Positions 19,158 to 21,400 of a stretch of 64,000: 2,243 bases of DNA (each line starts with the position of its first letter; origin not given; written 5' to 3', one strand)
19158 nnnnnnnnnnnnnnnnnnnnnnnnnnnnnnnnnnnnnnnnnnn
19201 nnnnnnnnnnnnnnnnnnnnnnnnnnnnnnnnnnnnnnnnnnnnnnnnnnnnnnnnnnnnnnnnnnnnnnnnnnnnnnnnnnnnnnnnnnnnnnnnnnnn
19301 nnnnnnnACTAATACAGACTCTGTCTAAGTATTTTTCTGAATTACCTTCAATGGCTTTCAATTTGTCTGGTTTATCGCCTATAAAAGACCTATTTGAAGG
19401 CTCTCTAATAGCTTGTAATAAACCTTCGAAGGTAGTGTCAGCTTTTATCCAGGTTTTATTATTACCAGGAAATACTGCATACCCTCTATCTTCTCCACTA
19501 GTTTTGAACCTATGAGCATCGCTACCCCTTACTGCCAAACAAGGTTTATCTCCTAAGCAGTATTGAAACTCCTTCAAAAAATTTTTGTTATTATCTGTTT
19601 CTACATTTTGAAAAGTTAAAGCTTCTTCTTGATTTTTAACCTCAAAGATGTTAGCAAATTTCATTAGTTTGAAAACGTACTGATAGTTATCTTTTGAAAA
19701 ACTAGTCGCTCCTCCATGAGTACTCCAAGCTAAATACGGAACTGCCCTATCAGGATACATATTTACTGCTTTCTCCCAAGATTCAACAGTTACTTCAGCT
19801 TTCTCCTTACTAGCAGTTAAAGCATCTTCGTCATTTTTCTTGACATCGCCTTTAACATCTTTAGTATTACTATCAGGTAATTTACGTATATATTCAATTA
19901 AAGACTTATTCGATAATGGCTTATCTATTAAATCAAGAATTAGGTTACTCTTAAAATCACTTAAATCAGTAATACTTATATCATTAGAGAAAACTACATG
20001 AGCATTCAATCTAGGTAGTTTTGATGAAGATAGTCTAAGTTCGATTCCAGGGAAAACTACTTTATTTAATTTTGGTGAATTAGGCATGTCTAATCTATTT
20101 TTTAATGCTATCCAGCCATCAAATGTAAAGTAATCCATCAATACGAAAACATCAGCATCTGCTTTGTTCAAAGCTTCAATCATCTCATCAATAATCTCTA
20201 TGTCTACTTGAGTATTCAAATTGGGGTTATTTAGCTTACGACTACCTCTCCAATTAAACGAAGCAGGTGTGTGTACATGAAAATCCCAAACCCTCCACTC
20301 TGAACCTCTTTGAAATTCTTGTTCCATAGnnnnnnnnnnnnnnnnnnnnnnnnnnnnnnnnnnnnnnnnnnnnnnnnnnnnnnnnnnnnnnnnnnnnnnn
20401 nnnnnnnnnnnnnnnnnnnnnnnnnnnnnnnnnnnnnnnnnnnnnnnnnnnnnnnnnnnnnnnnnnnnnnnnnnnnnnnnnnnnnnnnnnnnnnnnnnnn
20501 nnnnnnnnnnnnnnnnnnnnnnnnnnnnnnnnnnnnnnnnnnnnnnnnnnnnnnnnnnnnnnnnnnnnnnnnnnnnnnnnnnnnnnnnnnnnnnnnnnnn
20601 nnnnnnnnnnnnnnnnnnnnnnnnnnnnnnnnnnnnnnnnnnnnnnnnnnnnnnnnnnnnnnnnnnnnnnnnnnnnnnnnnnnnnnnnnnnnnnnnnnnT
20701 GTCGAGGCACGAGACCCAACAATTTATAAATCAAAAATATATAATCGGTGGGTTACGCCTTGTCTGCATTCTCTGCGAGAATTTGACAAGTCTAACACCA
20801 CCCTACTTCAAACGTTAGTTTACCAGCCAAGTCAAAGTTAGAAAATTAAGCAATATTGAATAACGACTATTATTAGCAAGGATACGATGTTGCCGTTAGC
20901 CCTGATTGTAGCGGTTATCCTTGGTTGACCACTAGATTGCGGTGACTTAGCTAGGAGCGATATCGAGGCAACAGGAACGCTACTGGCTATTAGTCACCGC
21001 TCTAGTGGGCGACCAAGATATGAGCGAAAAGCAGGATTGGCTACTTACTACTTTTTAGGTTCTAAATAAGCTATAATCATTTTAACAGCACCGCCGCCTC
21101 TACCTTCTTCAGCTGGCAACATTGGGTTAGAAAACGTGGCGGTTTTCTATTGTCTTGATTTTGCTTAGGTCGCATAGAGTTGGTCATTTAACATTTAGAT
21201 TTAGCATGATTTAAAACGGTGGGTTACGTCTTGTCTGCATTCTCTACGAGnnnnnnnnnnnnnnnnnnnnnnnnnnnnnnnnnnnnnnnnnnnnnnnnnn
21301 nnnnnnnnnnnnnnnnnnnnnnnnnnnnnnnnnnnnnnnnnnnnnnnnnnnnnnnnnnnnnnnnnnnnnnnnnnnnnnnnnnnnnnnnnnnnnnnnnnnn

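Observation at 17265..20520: AT-rich single-gene islet encoding a PHP-phosphoesterase/Rad50-like ATPase fusion (Ppl/TrlF-like defence candidate)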

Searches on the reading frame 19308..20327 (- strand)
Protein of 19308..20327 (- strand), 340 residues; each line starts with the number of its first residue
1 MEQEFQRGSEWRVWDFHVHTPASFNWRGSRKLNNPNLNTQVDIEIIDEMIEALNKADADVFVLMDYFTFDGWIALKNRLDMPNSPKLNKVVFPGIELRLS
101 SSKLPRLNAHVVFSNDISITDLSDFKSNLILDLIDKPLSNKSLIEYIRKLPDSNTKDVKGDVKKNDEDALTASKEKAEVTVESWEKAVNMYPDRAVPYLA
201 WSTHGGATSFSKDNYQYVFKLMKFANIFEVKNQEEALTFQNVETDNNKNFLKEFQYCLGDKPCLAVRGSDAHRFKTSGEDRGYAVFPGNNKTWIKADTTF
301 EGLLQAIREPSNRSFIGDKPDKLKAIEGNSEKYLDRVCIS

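Call 34: predict_structure(alignment_id=A2)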
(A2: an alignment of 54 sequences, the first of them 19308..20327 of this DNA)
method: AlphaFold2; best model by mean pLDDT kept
length: 340 residues; sequences in the alignment: 54
mean_pLDDT: 92.0   pTM: 0.90
mean pLDDT of the five models: 92.0, 91.6, 90.2, 89.1, 88.2
residues with pLDDT >= 90: 273; 70-90: 45; 50-70: 19; < 50: 3
segments of 3 or more residues with pLDDT < 50: none
pLDDT, mean of each block of 10 residues (from residue 1): 58 97 92 96 98 97 97 98 98 97 81 98 98 96 97 90 95 94 98 97 86 84 96 97 97 96 96 84 92 97 97 95 82 58
secondary structure, 60 per line:
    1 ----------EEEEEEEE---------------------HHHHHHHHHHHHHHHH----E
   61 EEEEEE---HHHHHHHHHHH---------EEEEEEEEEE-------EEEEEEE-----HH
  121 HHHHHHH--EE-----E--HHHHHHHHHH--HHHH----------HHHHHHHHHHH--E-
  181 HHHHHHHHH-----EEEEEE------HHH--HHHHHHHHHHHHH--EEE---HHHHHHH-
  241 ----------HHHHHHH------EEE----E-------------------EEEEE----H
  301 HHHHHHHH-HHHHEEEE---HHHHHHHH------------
elements in order: E11-18 H40-55 E60-66 H70-80 E90-99 E107-113 H119-127 H140-149 H152-155 H166-176 H181-189 E195-200 H212-224 E227-229 H233-239 H251-257 E264-266 E291-295 H300-308 H310-313 E314-317 H321-328

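Call 40: fold_search(model_id=the predicted structure, library=pdb)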
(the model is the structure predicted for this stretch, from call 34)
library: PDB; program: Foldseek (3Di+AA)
matches with E <= 10: 856; with E <= 0.001: 3
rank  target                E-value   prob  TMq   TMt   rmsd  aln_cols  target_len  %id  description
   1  3f2b_A                3.1e-06  1.00  0.37  0.14   6.8       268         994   11  DNA Polymerase PolC from Geobacillus kaustophilus complex with DNA, dGTP, Mg and Zn (released 2009-01-20)
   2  4gx8_B                2.0e-04  1.00  0.40  0.43   6.1       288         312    8  Crystal structure of a DNA polymerase III alpha-epsilon chimera (released 2013-04-03)
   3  4gx9_B                8.2e-04  0.96  0.28  0.30  12.7       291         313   10  Crystal structure of a DNA polymerase III alpha-epsilon chimera (released 2013-04-03)
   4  8iav_B                2.5e-02  0.21  0.22  0.18  16.2       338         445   12  Crystal structure of Streptococcus pneumoniae pyruvate kinase in complex with fructose 1,6-bisphosphate (released 2023-06-14)
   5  4c60_G                2.8e-02  0.51  0.29  0.24  11.2       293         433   11  Crystal structure of A. niger ochratoxinase (released 2014-07-02)
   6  5a6b_D                3.5e-02  0.30  0.26  0.16  12.5       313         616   10  GH20C, Beta-hexosaminidase from Streptococcus pneumoniae in complex with PUGNAc (released 2015-09-23)
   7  6ohb_D                3.8e-02  0.33  0.27  0.23  14.4       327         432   12  E. coli Guanine Deaminase (released 2019-07-24)
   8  6ohc_D                3.8e-02  0.23  0.22  0.18  15.6       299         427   12  E. coli Guanine Deaminase (released 2019-07-24)
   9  4c60_C                4.8e-02  0.41  0.29  0.24  10.8       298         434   11  Crystal structure of A. niger ochratoxinase (released 2014-07-02)
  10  6ohc_C                4.8e-02  0.38  0.30  0.25  13.3       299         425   10  E. coli Guanine Deaminase (released 2019-07-24)
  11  6ohc_A                4.8e-02  0.30  0.28  0.23  14.0       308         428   11  E. coli Guanine Deaminase (released 2019-07-24)
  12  9i05_Xo               5.1e-02  0.06  0.13  0.09  20.8       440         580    9  Cryo-EM structure of the large subunit of the mitochondrial ribosome from Toxoplasma gondii (released 2025-06-11)
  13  4c5z_A                6.1e-02  0.41  0.30  0.24  11.0       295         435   11  Crystal structure of A. niger ochratoxinase (released 2014-07-02)
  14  2i9u_A                6.1e-02  0.23  0.27  0.23  14.4       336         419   10  Crystal Structure of Guanine Deaminase from C. acetobutylicum with bound guanine in the active site (released 2006-09-19)
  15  6ohb_A                6.9e-02  0.25  0.28  0.23  14.1       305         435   10  E. coli Guanine Deaminase (released 2019-07-24)
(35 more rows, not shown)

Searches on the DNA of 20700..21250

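Call 93: search_rna_families(source=window, start=20700, end=21250, threshold=evalue, max_evalue=0.01, show_alignments=1)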
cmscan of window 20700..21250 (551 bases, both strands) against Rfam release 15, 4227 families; matches with E-value up to 0.01: 1.
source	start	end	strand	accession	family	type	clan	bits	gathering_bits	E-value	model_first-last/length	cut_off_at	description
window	20894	21042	+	RF01705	Flavo-1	Gene; sRNA;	-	47.7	42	3e-09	1-76/76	no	Flavo-1 RNA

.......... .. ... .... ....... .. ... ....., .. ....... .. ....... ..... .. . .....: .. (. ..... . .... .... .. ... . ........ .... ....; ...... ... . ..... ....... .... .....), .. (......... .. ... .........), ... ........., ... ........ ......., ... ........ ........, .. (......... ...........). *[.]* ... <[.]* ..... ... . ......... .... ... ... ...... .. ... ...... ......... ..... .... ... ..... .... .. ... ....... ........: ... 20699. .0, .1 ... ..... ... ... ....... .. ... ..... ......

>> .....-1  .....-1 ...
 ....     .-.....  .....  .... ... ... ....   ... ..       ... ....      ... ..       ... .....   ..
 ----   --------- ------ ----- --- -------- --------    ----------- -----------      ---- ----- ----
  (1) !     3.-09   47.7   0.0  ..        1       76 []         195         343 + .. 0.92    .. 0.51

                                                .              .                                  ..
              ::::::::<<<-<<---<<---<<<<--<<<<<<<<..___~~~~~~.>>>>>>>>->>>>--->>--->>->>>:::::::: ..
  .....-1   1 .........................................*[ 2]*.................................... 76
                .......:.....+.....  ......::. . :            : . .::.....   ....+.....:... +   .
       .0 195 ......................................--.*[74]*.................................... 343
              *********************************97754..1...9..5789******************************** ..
